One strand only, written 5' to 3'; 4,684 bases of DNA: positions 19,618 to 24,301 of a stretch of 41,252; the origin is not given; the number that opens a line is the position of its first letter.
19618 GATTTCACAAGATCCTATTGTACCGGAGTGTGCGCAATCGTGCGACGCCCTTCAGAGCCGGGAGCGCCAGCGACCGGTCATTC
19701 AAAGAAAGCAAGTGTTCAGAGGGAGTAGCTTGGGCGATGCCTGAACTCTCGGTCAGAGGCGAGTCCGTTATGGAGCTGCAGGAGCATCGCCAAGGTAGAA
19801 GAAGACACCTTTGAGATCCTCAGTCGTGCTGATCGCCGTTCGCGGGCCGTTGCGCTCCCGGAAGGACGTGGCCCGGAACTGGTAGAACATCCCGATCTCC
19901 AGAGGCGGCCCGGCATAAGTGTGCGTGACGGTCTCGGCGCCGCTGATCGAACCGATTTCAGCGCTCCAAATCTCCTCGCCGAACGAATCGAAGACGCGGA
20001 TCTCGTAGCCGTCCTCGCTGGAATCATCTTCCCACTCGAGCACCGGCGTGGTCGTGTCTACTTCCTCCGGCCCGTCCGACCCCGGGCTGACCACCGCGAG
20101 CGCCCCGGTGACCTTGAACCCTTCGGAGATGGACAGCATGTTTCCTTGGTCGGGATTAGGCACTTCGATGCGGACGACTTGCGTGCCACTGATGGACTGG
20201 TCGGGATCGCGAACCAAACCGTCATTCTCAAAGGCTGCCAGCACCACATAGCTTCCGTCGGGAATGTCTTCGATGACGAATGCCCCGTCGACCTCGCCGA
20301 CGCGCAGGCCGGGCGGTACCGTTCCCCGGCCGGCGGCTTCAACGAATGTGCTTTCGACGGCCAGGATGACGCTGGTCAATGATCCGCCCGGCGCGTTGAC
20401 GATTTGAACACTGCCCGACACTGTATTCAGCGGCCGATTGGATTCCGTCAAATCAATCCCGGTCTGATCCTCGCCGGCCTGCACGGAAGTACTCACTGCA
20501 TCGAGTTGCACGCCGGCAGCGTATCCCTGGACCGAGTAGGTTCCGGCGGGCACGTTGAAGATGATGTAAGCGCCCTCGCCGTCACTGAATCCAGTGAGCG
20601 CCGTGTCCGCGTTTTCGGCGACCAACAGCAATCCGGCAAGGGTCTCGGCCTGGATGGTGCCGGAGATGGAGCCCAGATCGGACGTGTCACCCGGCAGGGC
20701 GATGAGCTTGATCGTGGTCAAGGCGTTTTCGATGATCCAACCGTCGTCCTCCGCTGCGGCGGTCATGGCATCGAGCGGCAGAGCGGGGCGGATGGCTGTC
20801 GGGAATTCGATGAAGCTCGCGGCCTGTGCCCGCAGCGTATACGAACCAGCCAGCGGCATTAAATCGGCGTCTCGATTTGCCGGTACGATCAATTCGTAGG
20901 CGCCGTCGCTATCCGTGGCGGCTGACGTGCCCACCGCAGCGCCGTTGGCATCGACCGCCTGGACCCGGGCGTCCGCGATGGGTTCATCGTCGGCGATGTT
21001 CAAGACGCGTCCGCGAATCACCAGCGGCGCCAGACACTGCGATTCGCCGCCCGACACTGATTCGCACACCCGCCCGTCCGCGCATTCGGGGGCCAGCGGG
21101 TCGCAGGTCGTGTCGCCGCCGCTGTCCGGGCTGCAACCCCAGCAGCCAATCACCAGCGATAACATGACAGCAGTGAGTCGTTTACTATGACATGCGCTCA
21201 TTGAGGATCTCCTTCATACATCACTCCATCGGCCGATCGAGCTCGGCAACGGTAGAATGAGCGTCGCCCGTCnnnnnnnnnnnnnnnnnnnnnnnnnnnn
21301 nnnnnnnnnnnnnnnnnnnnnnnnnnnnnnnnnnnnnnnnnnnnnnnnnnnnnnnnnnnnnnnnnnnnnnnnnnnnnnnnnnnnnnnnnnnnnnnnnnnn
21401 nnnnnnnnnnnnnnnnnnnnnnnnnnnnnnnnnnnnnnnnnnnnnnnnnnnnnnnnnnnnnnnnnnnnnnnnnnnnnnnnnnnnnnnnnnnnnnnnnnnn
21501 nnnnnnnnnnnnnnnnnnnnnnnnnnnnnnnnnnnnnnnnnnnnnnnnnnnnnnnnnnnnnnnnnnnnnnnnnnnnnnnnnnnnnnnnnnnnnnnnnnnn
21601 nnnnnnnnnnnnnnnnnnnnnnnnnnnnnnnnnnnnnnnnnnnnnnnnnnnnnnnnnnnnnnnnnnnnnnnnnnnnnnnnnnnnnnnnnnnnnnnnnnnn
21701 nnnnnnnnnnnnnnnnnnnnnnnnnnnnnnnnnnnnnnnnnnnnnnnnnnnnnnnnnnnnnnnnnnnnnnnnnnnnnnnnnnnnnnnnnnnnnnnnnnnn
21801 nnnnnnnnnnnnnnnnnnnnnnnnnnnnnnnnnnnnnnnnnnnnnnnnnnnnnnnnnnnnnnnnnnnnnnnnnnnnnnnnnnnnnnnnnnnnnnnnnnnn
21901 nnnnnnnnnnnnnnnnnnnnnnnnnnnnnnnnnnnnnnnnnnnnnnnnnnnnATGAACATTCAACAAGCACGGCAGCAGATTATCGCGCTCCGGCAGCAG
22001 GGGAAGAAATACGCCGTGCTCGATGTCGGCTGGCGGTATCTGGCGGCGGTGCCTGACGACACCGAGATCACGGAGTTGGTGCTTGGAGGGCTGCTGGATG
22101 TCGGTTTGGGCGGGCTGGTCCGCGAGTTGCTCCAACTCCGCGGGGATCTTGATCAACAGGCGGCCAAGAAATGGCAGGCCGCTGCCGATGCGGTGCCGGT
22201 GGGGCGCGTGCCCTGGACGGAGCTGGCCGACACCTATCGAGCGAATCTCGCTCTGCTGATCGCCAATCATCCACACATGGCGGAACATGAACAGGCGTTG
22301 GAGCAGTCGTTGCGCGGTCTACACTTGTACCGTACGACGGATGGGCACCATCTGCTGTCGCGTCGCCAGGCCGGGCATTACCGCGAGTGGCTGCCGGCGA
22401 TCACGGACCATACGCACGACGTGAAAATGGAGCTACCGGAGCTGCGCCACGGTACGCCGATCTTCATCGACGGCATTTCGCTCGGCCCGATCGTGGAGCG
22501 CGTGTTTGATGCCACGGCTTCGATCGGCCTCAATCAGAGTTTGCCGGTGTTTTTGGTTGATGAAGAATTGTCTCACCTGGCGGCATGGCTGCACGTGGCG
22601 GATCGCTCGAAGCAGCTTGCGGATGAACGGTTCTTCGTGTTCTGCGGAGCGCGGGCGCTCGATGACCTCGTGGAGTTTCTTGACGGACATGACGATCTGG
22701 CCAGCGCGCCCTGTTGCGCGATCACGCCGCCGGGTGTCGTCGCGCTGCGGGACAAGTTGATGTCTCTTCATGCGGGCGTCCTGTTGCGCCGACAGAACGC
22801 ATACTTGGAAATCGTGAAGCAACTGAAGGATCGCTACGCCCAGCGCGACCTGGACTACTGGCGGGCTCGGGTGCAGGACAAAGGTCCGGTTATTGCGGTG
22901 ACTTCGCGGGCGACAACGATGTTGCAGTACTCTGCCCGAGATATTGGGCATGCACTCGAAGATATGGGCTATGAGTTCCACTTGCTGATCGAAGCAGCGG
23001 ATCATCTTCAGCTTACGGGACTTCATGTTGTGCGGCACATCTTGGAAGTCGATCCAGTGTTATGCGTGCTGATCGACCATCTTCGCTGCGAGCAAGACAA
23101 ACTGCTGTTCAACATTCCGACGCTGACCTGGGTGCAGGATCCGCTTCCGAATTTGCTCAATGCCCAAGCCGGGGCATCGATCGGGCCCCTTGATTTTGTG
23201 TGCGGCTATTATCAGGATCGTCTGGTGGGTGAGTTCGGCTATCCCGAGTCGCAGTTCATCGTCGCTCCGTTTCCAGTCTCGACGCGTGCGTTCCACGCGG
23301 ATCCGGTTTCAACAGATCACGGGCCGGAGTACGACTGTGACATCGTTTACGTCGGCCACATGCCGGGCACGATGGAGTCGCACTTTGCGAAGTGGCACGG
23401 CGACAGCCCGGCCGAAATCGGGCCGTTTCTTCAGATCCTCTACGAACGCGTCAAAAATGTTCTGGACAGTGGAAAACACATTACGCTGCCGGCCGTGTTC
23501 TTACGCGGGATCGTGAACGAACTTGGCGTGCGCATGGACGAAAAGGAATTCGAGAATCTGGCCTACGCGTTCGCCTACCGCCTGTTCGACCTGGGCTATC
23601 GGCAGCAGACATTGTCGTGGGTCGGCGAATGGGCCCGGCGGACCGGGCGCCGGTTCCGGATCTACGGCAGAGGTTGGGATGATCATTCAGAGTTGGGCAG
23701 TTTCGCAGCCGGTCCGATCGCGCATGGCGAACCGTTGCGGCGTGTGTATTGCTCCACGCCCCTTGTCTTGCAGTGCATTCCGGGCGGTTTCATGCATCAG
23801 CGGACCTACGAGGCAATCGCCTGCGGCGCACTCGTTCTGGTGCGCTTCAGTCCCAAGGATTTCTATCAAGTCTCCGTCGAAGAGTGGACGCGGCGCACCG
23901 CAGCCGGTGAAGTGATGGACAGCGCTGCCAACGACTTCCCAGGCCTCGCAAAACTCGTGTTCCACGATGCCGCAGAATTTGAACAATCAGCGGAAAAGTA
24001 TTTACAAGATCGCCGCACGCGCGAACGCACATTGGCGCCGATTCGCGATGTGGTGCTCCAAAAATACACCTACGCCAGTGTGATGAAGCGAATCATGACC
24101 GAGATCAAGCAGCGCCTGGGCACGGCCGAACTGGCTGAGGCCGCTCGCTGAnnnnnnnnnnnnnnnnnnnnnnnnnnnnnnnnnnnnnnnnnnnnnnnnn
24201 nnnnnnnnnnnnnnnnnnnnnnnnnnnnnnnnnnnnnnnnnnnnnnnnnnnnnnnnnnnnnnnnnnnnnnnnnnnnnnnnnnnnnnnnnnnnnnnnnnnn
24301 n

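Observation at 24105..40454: Large nonulosonic-acid (pseudaminic/legionaminic-like) glycan island with an unusually rich tailoring set and no export machinery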

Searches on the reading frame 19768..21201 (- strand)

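Call 8: search_protein_families(library=pfam, proteins=[window:19768-21201:-])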
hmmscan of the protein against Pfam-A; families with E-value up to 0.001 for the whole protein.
window:19768-21201:- (477 aa): 5 families
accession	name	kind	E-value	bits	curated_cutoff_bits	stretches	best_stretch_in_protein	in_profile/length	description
PF13620.12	CarboxypepD_reg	-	5.4e-14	52.8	32.3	2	62-130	2-59/82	Carboxypeptidase regulatory-like domain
PF13715.12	CarbopepD_reg_2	-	1.3e-06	28.8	32.2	0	62-110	1-44/88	CarboxypepD_reg-like domain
PF17210.9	SdrD_B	-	5.1e-05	23.9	29.7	0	193-253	31-89/112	SdrD B-like domain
PF09430.16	EMC7_beta-sandw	-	0.00018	22.1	26.6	0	303-320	26-43/122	ER membrane protein complex subunit 7, beta-sandwich domain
PF25788.1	Ig_Rha78A_N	-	0.00023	21.8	27.4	1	378-451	12-88/105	Rha78A-like, N-terminal immunoglobulin domain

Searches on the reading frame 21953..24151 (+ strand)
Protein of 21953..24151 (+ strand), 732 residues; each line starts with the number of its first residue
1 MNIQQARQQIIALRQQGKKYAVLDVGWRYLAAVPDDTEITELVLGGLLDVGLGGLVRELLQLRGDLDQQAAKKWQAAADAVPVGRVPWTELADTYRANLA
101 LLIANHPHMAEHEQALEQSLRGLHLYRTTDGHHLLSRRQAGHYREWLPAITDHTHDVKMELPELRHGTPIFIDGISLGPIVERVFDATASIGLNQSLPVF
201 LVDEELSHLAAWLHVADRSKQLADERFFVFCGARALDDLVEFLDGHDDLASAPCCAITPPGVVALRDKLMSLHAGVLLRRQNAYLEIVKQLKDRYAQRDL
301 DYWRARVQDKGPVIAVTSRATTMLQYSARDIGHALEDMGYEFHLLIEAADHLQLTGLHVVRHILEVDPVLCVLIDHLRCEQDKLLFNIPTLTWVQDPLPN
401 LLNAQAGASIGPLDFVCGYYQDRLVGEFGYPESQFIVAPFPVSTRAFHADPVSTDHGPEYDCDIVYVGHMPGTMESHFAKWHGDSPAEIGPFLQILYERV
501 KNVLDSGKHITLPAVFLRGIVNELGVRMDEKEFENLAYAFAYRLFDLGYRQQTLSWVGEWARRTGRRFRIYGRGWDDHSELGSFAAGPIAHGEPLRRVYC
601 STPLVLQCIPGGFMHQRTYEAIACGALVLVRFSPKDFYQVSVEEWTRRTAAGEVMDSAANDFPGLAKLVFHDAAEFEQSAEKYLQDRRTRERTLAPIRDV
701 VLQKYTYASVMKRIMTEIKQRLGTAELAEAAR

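Call 4: search_protein_families(library=pfam, proteins=[window:21953-24151:+])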
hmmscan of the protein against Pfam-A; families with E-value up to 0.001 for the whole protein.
window:21953-24151:+ (732 aa): 1 family
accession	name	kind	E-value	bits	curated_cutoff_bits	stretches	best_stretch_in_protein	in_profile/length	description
PF13524.12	Glyco_trans_1_2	-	1.7e-15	57.7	25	1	556-715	5-143/144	Glycosyl transferase-like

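Call 6: search_protein_families(library=ncbifam, proteins=[window:21953-24151:+], max_evalue=0.00001)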
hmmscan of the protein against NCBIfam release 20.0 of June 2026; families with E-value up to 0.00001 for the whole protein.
window:21953-24151:+ (732 aa): 0 families

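Call 50: find_homologous_proteins(query=window:21953-24151:+)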
Query window:21953-24151:+ (732 aa): 63 proteins with E <= 0.001 among 8000 candidates.
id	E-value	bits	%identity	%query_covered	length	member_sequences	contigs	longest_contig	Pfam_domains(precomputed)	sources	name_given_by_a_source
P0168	0.0e+0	1678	98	100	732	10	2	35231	PF13524.13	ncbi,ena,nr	ncbi:MAG: hypothetical protein IID34_03265 [Planctomycetes bacterium]|nr:hypothetical protein [Planc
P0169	0.0e+0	1532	89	100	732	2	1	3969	PF13524.13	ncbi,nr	ncbi:MAG: glycosyltransferase family 1 protein [Planctomycetes bacterium]|nr:glycosyltransferase fam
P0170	0.0e+0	1258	75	100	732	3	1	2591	PF13524.13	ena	-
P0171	0.0e+0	1202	72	100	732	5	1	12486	PF13524.13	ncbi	-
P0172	0.0e+0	1081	63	99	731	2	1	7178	PF13524.13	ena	-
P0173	8.7e-295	998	59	100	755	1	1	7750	PF13524.13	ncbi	-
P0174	2.7e-206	705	48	100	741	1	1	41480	PF13524.13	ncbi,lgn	-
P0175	9.1e-203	694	46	98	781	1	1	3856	PF13524.13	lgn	-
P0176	4.5e-191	655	44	98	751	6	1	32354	PF13524.13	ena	-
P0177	1.1e-188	647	42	99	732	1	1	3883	PF13524.13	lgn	-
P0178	1.4e-178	614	41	99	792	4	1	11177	PF13524.13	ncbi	-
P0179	2.5e-177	610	41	98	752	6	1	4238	PF13524.13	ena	-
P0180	6.5e-174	598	41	99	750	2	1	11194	PF13524.13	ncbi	-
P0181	8.6e-173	595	40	99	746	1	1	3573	PF13524.13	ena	-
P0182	1.7e-171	590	40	98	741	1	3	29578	PF13524.13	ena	-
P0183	1.9e-171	590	41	98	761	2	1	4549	PF13524.13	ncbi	-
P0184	2.0e-170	587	40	99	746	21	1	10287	PF13524.13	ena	-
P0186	4.3e-170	586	41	97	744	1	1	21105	PF13524.13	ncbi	ncbi:MAG: glycosyltransferase [Phycisphaerae bacterium]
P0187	7.1e-170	585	39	98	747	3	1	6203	PF13524.13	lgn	-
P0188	1.6e-169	584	39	99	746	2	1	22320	PF13524.13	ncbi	-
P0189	3.7e-169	583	40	99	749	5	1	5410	PF13524.13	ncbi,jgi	ncbi:MAG: glycosyltransferase family protein [Planctomycetota bacterium]|jgi:hypothetical protein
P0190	1.3e-168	581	41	98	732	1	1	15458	PF13524.13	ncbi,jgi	ncbi:MAG: glycosyltransferase family protein [Planctomycetota bacterium]|jgi:hypothetical protein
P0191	2.2e-168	580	40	99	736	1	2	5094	PF13524.13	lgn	-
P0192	3.3e-166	573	39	99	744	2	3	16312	PF13524.13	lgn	-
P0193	4.6e-166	572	39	98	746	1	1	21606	PF13524.13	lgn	-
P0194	5.1e-166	572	39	98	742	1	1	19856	PF13524.13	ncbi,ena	-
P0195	6.9e-164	565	41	99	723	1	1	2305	PF13524.13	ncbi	-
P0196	2.6e-162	560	40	99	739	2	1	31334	PF13524.13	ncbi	-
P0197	8.4e-161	555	40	98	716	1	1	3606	PF13524.13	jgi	-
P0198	3.3e-160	553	40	98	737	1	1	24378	PF13524.13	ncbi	-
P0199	1.2e-159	551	39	99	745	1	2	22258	PF13524.13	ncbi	-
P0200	3.3e-159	550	39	99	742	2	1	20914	PF13524.13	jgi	-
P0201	4.5e-159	549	38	98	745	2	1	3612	PF13524.13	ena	-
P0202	3.9e-158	546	40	99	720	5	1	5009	PF13524.13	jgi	-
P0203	4.3e-158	546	38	98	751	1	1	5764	PF13524.13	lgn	-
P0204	8.2e-158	545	40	98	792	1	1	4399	PF13524.13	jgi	jgi:hypothetical protein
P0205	4.8e-157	543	40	99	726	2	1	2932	PF13524.13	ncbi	-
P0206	1.2e-155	538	38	98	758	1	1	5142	PF13524.13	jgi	-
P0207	7.8e-155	535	41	96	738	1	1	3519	PF13524.13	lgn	-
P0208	1.9e-154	534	39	98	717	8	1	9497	PF13524.13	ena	-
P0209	2.1e-154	534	39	99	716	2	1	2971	PF13524.13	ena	-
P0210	4.5e-153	530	39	98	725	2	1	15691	PF13524.13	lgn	-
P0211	8.7e-153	529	38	98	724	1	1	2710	PF13524.13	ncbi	-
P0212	2.2e-151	524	39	99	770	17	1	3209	PF13524.13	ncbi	-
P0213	8.3e-151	522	37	98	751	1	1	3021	PF13524.13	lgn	-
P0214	1.4e-150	521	40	99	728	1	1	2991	PF13524.13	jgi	jgi:hypothetical protein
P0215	6.1e-150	519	37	99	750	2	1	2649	PF13524.13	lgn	-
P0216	8.9e-149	515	40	96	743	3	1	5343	PF13524.13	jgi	jgi:hypothetical protein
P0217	1.2e-148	515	37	98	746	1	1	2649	PF13524.13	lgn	-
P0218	1.2e-148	515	36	98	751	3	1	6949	PF13524.13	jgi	-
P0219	2.0e-148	514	39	98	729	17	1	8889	PF13524.13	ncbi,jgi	ncbi:MAG: glycosyltransferase family protein [Planctomycetota bacterium]|jgi:glycosyltransferase inv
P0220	4.1e-145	503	38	99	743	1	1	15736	PF13524.13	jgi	jgi:hypothetical protein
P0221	4.8e-144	500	38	100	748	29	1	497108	PF13524.13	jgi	jgi:hypothetical protein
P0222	5.5e-144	499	39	98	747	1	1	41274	PF13524.13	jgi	jgi:hypothetical protein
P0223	5.0e-142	493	37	99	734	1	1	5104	PF13524.13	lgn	-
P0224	3.1e-138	480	36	99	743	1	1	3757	PF13524.13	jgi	-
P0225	3.1e-120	421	35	99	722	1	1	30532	PF13524.13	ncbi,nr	ncbi:MAG: glycosyltransferase family 1 protein [Phycisphaerales bacterium]|nr:glycosyltransferase fa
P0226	2.0e-114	402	44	59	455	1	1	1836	PF13524.13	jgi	jgi:hypothetical protein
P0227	1.0e-112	396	39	76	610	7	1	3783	PF13524.13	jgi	jgi:hypothetical protein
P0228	1.2e-44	171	26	88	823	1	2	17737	PF13524.13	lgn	-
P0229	1.0e-42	165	25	98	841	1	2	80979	PF13524.13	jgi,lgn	jgi:hypothetical protein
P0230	1.1e-42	165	28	71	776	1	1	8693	PF13524.13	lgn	-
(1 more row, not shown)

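Call 53: search_solved_structures(query=A2, max_evalue=1)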
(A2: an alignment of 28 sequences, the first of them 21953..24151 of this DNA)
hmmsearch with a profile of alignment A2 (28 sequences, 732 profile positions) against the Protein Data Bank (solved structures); distinct sequences matched with E-value up to 1: 2.
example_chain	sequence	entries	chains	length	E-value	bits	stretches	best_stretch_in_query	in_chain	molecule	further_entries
4uos_A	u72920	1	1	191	0.025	16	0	471-538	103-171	DESIGNED HELICAL BUNDLE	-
1dro_A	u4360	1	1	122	0.7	11.3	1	65-157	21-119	BETA-SPECTRIN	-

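Call 66: predict_structure(alignment_id=A2)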
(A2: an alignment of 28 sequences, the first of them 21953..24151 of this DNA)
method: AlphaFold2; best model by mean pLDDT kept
length: 732 residues; sequences in the alignment: 28
mean_pLDDT: 91.5   pTM: 0.82
mean pLDDT of the five models: 91.5, 90.6, 90.4, 89.5, 89.1
residues with pLDDT >= 90: 549; 70-90: 166; 50-70: 17; < 50: 0
segments of 3 or more residues with pLDDT < 50: none
pLDDT, mean of each block of 10 residues (from residue 1): 89 92 92 90 94 93 84 92 94 97 95 93 94 92 88 87 91 93 94 91 95 96 97 95 93 92 89 96 93 88 91 90 86 96 94 91 94 85 77 85 88 89 89 91 93 76 94 92 88 95 94 91 88 90 95 97 97 92 94 93 95 92 97 94 94 91 94 97 97 96 95 94 65 54
secondary structure, 60 per line:
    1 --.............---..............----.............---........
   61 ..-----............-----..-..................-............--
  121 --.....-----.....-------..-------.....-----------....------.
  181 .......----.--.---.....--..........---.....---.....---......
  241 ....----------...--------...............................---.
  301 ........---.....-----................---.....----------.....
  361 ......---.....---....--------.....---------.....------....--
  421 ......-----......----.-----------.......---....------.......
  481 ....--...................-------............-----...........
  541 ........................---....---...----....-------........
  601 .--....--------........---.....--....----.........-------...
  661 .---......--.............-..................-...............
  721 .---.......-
elements in order (helices of 4 or more, strands of 3 or more residues): H3-15 H19-32 H37-49 H53-62 H68-79 H88-105 H107-118 E123-127 E133-137 H154-158 E170-173 H180-187 E199-203 H206-215 H219-223 E227-231 H235-244 E255-257 H266-296 H300-308 E312-316 H322-337 E341-345 H356-366 E370-374 H378-381 E390-394 H404-408 E415-418 H421-426 E435-437 H454-460 E464-467 H474-484 H487-505 H513-524 H530-564 E568-571 H593-601 E604-607 H616-623 E627-631 H634-637 H642-650 H658-661 H665-668 H673-685 H687-704 H707-721 H725-731

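Call 68: fold_search(model_id=the predicted structure, library=pdb)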
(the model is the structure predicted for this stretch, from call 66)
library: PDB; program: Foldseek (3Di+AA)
matches with E <= 10: 726; with E <= 0.001: 42
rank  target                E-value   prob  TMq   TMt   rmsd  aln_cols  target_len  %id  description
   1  7qsg_B                5.8e-07  1.00  0.27  0.59   9.9       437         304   11  Methylmannose polysaccharide mannosyltransferase from M. hassiacum (released 2023-01-25)
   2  7qsg_A                1.3e-06  1.00  0.32  0.57   7.0       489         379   10  Methylmannose polysaccharide mannosyltransferase from M. hassiacum (released 2023-01-25)
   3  6kih_B                1.5e-06  1.00  0.30  0.50   9.5       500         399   11  Sucrose-phosphate synthase (tll1590) from Thermosynechococcus elongatus (released 2020-05-27)
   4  6kih_A                1.6e-06  1.00  0.30  0.50  10.2       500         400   11  Sucrose-phosphate synthase (tll1590) from Thermosynechococcus elongatus (released 2020-05-27)
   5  5djs_A                2.8e-06  1.00  0.20  0.26  24.6       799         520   12  Thermobaculum terrenum O-GlcNAc transferase mutant - K341M (released 2015-10-28)
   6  3c48_B                9.7e-06  1.00  0.25  0.40  10.5       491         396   10  Structure of the retaining glycosyltransferase MshA: The first step in mycothiol biosynthesis. Organism: Corynebacteri (released 2008-03-25)
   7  8dth_B                1.8e-05  1.00  0.29  0.30  18.5       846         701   11  Cryo-EM structure of Arabidopsis SPY alternative conformation 2 (released 2023-03-08)
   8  3c4q_A                1.9e-05  1.00  0.33  0.56   6.9       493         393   10  Structure of the retaining glycosyltransferase MshA : The first step in mycothiol biosynthesis. Organism : Corynebacte (released 2008-04-01)
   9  3c4q_B                2.9e-05  1.00  0.33  0.56   6.9       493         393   10  Structure of the retaining glycosyltransferase MshA : The first step in mycothiol biosynthesis. Organism : Corynebacte (released 2008-04-01)
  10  8dtf_A                2.9e-05  1.00  0.24  0.22  26.5       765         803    9  Cryo-EM structure of the full length Arabidopsis SPY with complete TPRs (released 2023-03-08)
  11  8uag                  3.7e-05  1.00  0.31  0.46   8.5       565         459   10  Sucrose-phosphate synthase-like protein from Leishmania major (released 2024-12-18)
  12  6eji_A                4.6e-05  1.00  0.30  0.53   9.4       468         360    8  Structure of a glycosyltransferase (released 2018-02-07)
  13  8b5s_B                4.8e-05  1.00  0.27  0.48  10.2       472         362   11  Crystal Structure of P. aeruginosa WaaG in complex with UDP-glucose (released 2023-10-04)
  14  9dcm_B                6.3e-05  1.00  0.25  0.37  15.9       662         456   10  Sucrose-phosphate synthase from Leishmania major (released 2025-10-29)
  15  6n1x                  8.1e-05  1.00  0.34  0.61   6.0       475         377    9  BshA from Staphylococcus aureus complexed with UDP and N-acetylglucosamine (released 2019-08-21)
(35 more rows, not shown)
